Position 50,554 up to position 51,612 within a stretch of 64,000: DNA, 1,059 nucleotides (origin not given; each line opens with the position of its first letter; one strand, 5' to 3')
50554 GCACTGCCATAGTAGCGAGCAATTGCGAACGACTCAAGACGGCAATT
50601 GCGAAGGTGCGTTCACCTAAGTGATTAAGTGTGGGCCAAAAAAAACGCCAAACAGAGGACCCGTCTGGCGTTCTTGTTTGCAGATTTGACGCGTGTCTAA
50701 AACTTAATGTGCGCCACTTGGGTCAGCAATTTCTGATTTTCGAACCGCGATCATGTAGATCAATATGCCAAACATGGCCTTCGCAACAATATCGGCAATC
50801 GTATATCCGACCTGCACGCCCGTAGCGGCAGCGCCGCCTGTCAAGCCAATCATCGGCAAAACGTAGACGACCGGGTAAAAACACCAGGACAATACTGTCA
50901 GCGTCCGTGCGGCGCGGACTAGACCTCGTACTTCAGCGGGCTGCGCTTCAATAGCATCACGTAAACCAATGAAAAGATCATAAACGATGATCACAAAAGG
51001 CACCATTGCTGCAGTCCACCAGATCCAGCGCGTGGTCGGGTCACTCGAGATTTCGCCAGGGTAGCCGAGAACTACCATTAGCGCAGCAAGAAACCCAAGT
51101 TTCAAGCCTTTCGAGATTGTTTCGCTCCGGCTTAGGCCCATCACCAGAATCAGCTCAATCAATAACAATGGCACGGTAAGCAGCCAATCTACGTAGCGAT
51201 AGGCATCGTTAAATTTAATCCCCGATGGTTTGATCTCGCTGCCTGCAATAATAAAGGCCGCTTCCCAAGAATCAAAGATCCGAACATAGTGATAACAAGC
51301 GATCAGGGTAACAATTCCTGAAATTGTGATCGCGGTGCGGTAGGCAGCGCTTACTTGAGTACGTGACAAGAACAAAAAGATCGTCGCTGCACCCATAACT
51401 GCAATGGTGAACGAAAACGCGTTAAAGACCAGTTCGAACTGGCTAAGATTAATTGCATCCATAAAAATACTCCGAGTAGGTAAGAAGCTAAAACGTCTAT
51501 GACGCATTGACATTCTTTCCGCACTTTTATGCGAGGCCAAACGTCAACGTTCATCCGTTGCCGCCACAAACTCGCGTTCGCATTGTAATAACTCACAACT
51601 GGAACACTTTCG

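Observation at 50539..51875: Rhodopsin gene as a self-contained cassette flanked by ~95-bp direct repeats at the 3' end of rph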

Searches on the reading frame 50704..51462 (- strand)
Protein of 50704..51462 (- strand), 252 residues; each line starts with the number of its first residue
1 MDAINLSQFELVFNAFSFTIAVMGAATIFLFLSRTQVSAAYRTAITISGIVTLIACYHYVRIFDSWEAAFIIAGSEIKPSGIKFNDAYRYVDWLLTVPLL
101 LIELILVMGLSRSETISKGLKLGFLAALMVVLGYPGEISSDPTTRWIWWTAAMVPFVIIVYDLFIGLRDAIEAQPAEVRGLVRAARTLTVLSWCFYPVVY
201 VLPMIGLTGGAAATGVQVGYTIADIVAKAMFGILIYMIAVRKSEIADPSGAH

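Call 9: find_encoding_contigs(protein=window:50704-51462:-, flank=6000, max_places=10)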
Protein window:50704-51462:- (252 aa): 2 contigs read that carry it; 2 places shown.
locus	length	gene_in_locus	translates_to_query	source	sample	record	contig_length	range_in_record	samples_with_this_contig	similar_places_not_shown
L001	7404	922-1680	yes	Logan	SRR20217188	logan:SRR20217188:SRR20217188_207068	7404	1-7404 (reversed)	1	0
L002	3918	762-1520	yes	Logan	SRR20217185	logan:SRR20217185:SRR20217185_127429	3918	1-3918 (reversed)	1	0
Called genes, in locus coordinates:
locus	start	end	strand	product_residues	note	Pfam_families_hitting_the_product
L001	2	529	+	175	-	?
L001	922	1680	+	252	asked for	PF01036:Bac_rhodopsin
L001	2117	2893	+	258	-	PF00027:cNMP_binding, PF00498:FHA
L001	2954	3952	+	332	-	-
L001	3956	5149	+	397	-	PF04055:Radical_SAM, PF06969:HemN_C (weak)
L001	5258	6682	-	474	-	PF01406:tRNA-synt_1e, PF00133:tRNA-synt_1 (weak), PF09334:tRNA-synt_1g (weak), PF23493:CysS_C (weak)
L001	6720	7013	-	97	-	PF28031:ParC-like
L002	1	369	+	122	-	?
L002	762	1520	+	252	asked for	PF01036:Bac_rhodopsin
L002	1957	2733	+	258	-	PF00027:cNMP_binding, PF00498:FHA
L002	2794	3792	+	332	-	-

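Call 15: find_homologous_proteins(query=window:50704-51462:-, max_evalue=1e-20)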
Query window:50704-51462:- (252 aa): 7523 proteins with E <= 1e-20 among 8000 candidates; the best 120 are listed.
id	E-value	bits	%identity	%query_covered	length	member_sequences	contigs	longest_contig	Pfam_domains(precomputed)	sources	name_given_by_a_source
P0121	1.2e-153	528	97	100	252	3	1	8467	PF01036.25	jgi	jgi:bacteriorhodopsin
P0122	5.3e-119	414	75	97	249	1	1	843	PF01036.25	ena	-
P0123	5.7e-119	414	74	100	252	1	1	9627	PF01036.25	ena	-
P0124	5.0e-118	411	74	100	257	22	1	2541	PF01036.25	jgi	jgi:bacteriorhodopsin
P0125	1.3e-117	410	74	97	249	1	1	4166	PF01036.25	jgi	jgi:bacteriorhodopsin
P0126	4.0e-117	408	76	97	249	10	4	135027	PF01036.25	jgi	jgi:bacteriorhodopsin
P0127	7.7e-117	407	76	97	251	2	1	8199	PF01036.25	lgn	-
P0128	1.2e-116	407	77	97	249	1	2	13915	PF01036.25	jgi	jgi:bacteriorhodopsin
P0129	1.4e-116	406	75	97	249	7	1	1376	PF01036.25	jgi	jgi:bacteriorhodopsin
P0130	2.5e-116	406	74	97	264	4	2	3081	PF01036.25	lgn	-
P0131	2.5e-116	406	72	100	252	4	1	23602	PF01036.25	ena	-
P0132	2.7e-116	405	72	100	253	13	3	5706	PF01036.25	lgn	-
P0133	3.4e-116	405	75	97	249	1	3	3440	PF01036.25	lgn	-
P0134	4.2e-116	405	77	96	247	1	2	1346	PF01036.25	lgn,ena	-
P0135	4.9e-116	405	75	97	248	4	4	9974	PF01036.25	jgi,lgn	jgi:bacteriorhodopsin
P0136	7.7e-116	404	75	97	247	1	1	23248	PF01036.25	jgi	-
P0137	1.2e-115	403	73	99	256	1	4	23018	PF01036.25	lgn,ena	-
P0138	1.2e-115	403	74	97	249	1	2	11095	PF01036.25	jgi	jgi:bacteriorhodopsin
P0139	1.5e-115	403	73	97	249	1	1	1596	PF01036.25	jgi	jgi:bacteriorhodopsin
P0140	1.6e-115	403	74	97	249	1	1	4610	PF01036.25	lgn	-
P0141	2.1e-115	403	74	97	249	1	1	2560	PF01036.25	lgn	-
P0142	2.3e-115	402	74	97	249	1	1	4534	PF01036.25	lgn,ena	-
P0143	2.4e-115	402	75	97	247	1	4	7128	PF01036.25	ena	-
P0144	2.4e-115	402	74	97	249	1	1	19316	PF01036.25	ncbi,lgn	-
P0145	2.5e-115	402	73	97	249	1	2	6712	PF01036.25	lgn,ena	-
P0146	2.9e-115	402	74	97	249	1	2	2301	PF01036.25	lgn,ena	-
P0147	3.1e-115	402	73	97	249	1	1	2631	PF01036.25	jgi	jgi:bacteriorhodopsin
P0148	3.3e-115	402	71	100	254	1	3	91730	PF01036.25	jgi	jgi:bacteriorhodopsin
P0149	6.1e-115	401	74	98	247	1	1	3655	PF01036.25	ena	-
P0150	7.4e-115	401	74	97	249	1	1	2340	PF01036.25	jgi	jgi:bacteriorhodopsin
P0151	7.6e-115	401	75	97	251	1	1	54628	PF01036.25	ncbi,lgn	-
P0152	7.7e-115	401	74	97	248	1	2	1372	PF01036.25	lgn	-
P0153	8.2e-115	401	75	96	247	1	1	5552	PF01036.25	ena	-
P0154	1.1e-114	400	75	96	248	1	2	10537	PF01036.25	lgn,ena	-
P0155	1.2e-114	400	77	94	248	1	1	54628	PF01036.25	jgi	jgi:bacteriorhodopsin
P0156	1.5e-114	400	73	99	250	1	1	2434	PF01036.25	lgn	-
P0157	1.6e-114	400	72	97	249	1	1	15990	PF01036.25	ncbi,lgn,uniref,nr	ncbi:bacteriorhodopsin [Actimicrobium sp. GrIS 1.19]|uniref:bacteriorhodopsin-like n=1 Tax=Actimicro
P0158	1.7e-114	400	75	97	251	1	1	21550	PF01036.25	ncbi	-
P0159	2.1e-114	399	74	96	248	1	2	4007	PF01036.25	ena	-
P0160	2.2e-114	399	71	100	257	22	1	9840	PF01036.25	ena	-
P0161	2.5e-114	399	73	97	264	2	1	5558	PF01036.25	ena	-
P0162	3.5e-114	399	70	100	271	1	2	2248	PF01036.25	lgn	-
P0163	4.0e-114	398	72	99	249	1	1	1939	PF01036.25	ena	-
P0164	4.0e-114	398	75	96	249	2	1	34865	PF01036.25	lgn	-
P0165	4.2e-114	398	72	99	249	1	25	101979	PF01036.25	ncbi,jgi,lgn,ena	jgi:bacteriorhodopsin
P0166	4.6e-114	398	73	97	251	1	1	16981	PF01036.25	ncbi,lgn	-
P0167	4.8e-114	398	72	99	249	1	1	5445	PF01036.25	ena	-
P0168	4.8e-114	398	74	98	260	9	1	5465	PF01036.25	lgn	-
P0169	6.8e-114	398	74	97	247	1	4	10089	PF01036.25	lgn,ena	-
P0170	7.0e-114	398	73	97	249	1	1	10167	PF01036.25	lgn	-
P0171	7.6e-114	397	74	97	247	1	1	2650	PF01036.25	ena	-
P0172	8.2e-114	397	72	98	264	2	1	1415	PF01036.25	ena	-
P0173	8.8e-114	397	75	96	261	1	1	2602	PF01036.25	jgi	jgi:bacteriorhodopsin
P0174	9.1e-114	397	74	96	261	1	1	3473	PF01036.25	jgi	jgi:bacteriorhodopsin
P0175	9.3e-114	397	74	97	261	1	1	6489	PF01036.25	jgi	jgi:bacteriorhodopsin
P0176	9.4e-114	397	73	97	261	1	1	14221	PF01036.25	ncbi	-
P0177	1.0e-113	397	72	99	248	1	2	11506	PF01036.25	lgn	-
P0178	1.1e-113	397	73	97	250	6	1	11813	PF01036.25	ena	-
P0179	1.1e-113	397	73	97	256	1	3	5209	PF01036.25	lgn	-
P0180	1.3e-113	397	73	96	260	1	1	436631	PF01036.25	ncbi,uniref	ncbi:bacteriorhodopsin-like [Massilia sp. PWRC2]|uniref:bacteriorhodopsin-like n=1 Tax=Massilia sp. 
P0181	1.4e-113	397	73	97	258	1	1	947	PF01036.25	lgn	-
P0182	1.5e-113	396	72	99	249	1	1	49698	PF01036.25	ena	-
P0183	1.6e-113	396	73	97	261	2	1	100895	PF01036.25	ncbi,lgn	-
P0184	1.6e-113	396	75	96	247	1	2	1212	PF01036.25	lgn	-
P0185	1.7e-113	396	73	97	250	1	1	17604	PF01036.25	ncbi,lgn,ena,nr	ncbi:MAG: bacteriorhodopsin [Aeromicrobium sp.]|nr:bacteriorhodopsin [Burkholderiales bacterium]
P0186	1.7e-113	396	74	97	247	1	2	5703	PF01036.25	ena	-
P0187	1.7e-113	396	74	100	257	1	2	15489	PF01036.25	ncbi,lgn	-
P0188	1.7e-113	396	73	98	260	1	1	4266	PF01036.25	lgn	-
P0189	1.8e-113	396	72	100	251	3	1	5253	PF01036.25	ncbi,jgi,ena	jgi:bacteriorhodopsin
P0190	2.4e-113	396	74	96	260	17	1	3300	PF01036.25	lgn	-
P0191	2.6e-113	396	74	97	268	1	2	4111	PF01036.25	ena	-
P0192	2.6e-113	396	73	97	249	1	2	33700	PF01036.25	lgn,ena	-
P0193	2.9e-113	396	72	97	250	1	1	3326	PF01036.25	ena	-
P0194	3.0e-113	395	72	99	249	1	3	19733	PF01036.25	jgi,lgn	-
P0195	3.0e-113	395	73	99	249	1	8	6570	PF01036.25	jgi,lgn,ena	-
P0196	4.3e-113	395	73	97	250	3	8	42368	PF01036.25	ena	-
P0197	4.6e-113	395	73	97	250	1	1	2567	PF01036.25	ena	-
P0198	4.7e-113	395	73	97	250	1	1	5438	PF01036.25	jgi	jgi:bacteriorhodopsin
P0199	5.3e-113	395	73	99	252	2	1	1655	PF01036.25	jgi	-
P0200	5.6e-113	395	71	99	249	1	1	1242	PF01036.25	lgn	-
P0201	6.0e-113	394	73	97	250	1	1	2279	PF01036.25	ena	-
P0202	6.0e-113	394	74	96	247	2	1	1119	PF01036.25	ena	-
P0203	6.1e-113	394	74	96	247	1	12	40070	PF01036.25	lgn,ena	-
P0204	6.3e-113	394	73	97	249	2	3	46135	PF01036.25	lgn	-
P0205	6.4e-113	394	73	97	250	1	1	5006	PF01036.25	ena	-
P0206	8.0e-113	394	73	96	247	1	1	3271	PF01036.25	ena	-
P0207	8.5e-113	394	74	96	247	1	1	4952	PF01036.25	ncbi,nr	ncbi:MAG: bacteriorhodopsin [Rhodoferax sp.]|nr:bacteriorhodopsin [Rhodoferax sp.]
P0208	8.5e-113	394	73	96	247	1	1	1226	PF01036.25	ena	-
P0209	8.8e-113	394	71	100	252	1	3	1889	PF01036.25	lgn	-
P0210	9.2e-113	394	72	97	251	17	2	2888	PF01036.25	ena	-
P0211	9.9e-113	394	74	96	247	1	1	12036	PF01036.25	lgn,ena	-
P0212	1.3e-112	393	72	97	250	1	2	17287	PF01036.25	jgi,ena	-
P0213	1.3e-112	393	72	96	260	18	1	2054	PF01036.25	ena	-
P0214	1.5e-112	393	72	99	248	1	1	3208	PF01036.25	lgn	-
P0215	1.7e-112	393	71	98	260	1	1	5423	PF01036.25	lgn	-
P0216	1.8e-112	393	69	100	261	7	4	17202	PF01036.25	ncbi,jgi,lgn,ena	jgi:bacteriorhodopsin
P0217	1.9e-112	393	70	99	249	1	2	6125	PF01036.25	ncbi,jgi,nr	ncbi:MAG: bacteriorhodopsin-like [Acidobacteria bacterium]|jgi:bacteriorhodopsin|nr:bacteriorhodopsi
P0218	2.0e-112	393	70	99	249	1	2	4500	PF01036.25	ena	-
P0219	2.1e-112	393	72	96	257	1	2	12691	PF01036.25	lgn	-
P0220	2.1e-112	393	70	99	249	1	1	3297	PF01036.25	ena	-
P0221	2.1e-112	393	73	97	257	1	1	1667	PF01036.25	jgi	jgi:bacteriorhodopsin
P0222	2.2e-112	393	69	99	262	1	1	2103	PF01036.25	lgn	-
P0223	2.5e-112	392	72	96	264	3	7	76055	PF01036.25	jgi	jgi:bacteriorhodopsin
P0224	3.0e-112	392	73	97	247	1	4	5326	PF01036.25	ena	-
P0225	3.0e-112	392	72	99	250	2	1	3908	PF01036.25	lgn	-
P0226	3.4e-112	392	72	97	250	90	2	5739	PF01036.25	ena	-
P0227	3.7e-112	392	72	97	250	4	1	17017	PF01036.25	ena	-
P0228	3.8e-112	392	73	97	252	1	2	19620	PF01036.25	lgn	-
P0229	4.0e-112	392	73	97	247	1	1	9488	PF01036.25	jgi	-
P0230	4.5e-112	392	72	99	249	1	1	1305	PF01036.25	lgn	-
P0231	4.7e-112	392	70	97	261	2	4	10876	PF01036.25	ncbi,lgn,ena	-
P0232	4.7e-112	392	72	97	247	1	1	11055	PF01036.25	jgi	-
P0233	5.0e-112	391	71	99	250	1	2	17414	PF01036.25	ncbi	-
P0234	5.1e-112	391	72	96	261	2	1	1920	PF01036.25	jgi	jgi:bacteriorhodopsin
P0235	6.3e-112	391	71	100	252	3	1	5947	PF01036.25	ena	-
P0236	6.3e-112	391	69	99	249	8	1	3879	PF01036.25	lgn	-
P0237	6.8e-112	391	73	97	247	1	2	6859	PF01036.25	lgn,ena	-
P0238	7.5e-112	391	73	97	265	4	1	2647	PF01036.25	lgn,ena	-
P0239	1.0e-111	390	72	97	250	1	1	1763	PF01036.25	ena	-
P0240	1.0e-111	390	74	96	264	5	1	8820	PF01036.25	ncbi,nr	ncbi:MAG: bacteriorhodopsin [Massilia sp.]|nr:bacteriorhodopsin [Massilia sp.]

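Call 19: find_encoding_contigs(protein=P0121, flank=6000, max_places=6)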
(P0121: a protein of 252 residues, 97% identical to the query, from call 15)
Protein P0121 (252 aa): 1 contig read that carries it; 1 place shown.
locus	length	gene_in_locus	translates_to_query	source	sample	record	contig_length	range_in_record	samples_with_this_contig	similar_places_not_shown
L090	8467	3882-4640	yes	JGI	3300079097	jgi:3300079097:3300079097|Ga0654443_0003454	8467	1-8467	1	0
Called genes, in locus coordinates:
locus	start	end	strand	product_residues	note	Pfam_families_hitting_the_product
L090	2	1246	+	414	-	?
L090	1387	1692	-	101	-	PF18480:DUF5615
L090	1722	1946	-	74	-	PF04255:DUF433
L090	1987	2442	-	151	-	-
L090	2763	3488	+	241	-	PF01138:RNase_PH, PF03725:RNase_PH_C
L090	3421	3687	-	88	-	-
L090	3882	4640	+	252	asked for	PF01036:Bac_rhodopsin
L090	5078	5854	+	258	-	PF00027:cNMP_binding, PF00498:FHA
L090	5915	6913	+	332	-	-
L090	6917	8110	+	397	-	PF04055:Radical_SAM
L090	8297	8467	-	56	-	?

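Call 27: find_encoding_contigs(protein=P0128, flank=4000, max_places=4)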
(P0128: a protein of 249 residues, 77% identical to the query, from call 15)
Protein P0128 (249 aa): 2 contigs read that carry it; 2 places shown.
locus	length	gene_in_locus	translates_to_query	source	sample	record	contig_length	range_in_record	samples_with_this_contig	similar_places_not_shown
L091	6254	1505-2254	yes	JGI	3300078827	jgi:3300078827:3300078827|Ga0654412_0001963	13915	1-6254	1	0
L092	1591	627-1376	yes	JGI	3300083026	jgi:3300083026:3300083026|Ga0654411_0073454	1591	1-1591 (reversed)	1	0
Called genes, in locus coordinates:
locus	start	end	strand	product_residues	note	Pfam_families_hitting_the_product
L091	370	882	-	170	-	PF02469:Fasciclin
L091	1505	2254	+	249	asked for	PF01036:Bac_rhodopsin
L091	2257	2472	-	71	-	-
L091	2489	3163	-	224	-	PF08547:CIA30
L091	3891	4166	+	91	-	-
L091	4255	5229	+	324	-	-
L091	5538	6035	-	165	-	-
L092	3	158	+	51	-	?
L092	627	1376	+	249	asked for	PF01036:Bac_rhodopsin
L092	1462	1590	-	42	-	?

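Call 28: find_encoding_contigs(protein=P0126, flank=4000, max_places=4)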
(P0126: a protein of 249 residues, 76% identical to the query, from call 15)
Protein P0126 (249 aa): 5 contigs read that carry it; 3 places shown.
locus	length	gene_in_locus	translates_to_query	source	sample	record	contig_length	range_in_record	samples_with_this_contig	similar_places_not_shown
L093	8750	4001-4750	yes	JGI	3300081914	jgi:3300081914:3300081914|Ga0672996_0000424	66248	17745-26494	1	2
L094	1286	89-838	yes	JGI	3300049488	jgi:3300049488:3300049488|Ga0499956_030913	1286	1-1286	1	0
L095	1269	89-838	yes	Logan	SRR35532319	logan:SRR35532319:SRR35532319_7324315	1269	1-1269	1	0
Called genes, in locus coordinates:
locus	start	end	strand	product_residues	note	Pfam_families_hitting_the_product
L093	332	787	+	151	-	PF02469:Fasciclin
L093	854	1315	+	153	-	PF00989:PAS, PF13188:PAS_8, PF08448:PAS_4 (faint), PF13426:PAS_9, PF08447:PAS_3 (weak)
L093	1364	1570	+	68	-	-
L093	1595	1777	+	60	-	-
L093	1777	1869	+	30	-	-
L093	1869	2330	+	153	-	PF11911:DUF3429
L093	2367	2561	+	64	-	-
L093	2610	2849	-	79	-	-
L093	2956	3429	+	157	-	PF02469:Fasciclin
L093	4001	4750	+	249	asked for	PF01036:Bac_rhodopsin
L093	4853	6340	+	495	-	PF00070:Pyr_redox (faint), PF00890:FAD_binding_2 (faint), PF01134:GIDA (faint), PF01266:DAO, PF01593:Amino_oxidase, PF07992:Pyr_redox_2 (faint), PF12831:FAD_oxidored (faint), PF13450:NAD_binding_8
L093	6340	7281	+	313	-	PF00494:SQS_PSY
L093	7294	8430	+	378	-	PF01266:DAO (weak), PF05834:Lycopene_cycl, PF07992:Pyr_redox_2 (faint), PF13450:NAD_binding_8 (weak)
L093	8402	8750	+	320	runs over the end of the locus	PF15461:BCD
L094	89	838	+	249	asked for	PF01036:Bac_rhodopsin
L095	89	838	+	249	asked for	PF01036:Bac_rhodopsin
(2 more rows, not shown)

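Call 29: find_encoding_contigs(protein=P0123, flank=4000, max_places=4)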
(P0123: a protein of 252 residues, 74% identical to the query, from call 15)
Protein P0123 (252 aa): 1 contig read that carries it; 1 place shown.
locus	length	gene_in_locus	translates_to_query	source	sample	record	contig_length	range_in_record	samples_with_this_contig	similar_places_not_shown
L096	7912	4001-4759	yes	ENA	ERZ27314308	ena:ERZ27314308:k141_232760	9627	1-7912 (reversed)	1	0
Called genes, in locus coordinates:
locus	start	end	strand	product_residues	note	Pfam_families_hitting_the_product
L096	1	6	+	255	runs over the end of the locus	PF05721:PhyH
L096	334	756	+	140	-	-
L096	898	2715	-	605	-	PF01321:Creatinase_N, PF16189:Creatinase_N_2, PF00557:Peptidase_M24, PF16188:Peptidase_M24_C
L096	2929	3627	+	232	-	PF04542:Sigma70_r2, PF08281:Sigma70_r4_2, PF04545:Sigma70_r4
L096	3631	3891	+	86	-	-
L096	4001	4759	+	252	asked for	PF01036:Bac_rhodopsin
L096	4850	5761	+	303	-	PF00348:polyprenyl_synt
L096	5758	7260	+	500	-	PF00070:Pyr_redox (faint), PF01266:DAO (weak), PF07992:Pyr_redox_2 (weak), PF13450:NAD_binding_8, PF01593:Amino_oxidase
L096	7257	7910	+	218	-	?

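Call 37: search_solved_structures(query=window:50704-51462:-, max_evalue=1e-10)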
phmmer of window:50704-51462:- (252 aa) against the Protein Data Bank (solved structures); distinct sequences matched with E-value up to 1e-10: 128 (the best 60 are shown).
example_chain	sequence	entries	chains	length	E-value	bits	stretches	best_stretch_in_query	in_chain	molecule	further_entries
6nwd_A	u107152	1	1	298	2e-73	250.3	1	2-245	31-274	Gll0198 protein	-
9wfa_A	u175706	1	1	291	5.2e-70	239.1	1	2-245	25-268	psXR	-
3ddl_A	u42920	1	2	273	1.9e-69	237.2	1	5-244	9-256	Xanthorhodopsin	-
7ytb_A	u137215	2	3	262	2.7e-62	213.8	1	4-246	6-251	Kin4B8 | Xanthorhodopsin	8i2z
5azd_A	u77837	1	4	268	6.5e-57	196.2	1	4-243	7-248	Bacteriorhodopsin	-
9hfk_A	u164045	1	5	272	5.9e-50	173.4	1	3-245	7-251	Bacteriorhodopsin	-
9r22_A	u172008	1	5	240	9.1e-28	100.8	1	15-245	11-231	microbial rhodopsin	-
2l6x_A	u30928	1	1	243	1.1e-26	97.3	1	16-252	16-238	Green-light absorbing proteorhodopsin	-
8cnk_A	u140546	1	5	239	1.2e-25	93.8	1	16-246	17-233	Green-light absorbing proteorhodopsin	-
8cqc_A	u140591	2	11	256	1.6e-25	93.4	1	16-246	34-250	Green-light absorbing proteorhodopsin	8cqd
9tbd_A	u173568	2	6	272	2.4e-25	92.8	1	6-243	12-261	Bacteriorhodopsin-like protein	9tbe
9tbf_A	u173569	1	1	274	2.5e-25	92.8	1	6-243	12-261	Bacteriorhodopsin-like protein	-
8qle_A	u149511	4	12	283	3.2e-25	92.5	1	6-243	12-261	Bacteriorhodopsin-like protein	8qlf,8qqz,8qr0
4knf_A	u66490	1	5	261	4.3e-25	92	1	15-245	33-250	Blue-light absorbing proteorhodopsin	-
7b03_A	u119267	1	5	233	5e-25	91.8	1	16-244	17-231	Proteorhodopsin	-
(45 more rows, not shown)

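Call 49: search_protein_families(library=pfam, proteins=[L090:3421-3687:-, window:50704-51462:-], max_evalue=1)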
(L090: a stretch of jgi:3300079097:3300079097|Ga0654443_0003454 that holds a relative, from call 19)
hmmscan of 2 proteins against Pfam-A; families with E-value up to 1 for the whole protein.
L090:3421-3687:- (88 aa): 0 families

window:50704-51462:- (252 aa): 1 family
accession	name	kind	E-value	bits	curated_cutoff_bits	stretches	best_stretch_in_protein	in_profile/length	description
PF01036.24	Bac_rhodopsin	-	1.4e-39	136.3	24.6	1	17-239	8-221/224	Bacteriorhodopsin-like protein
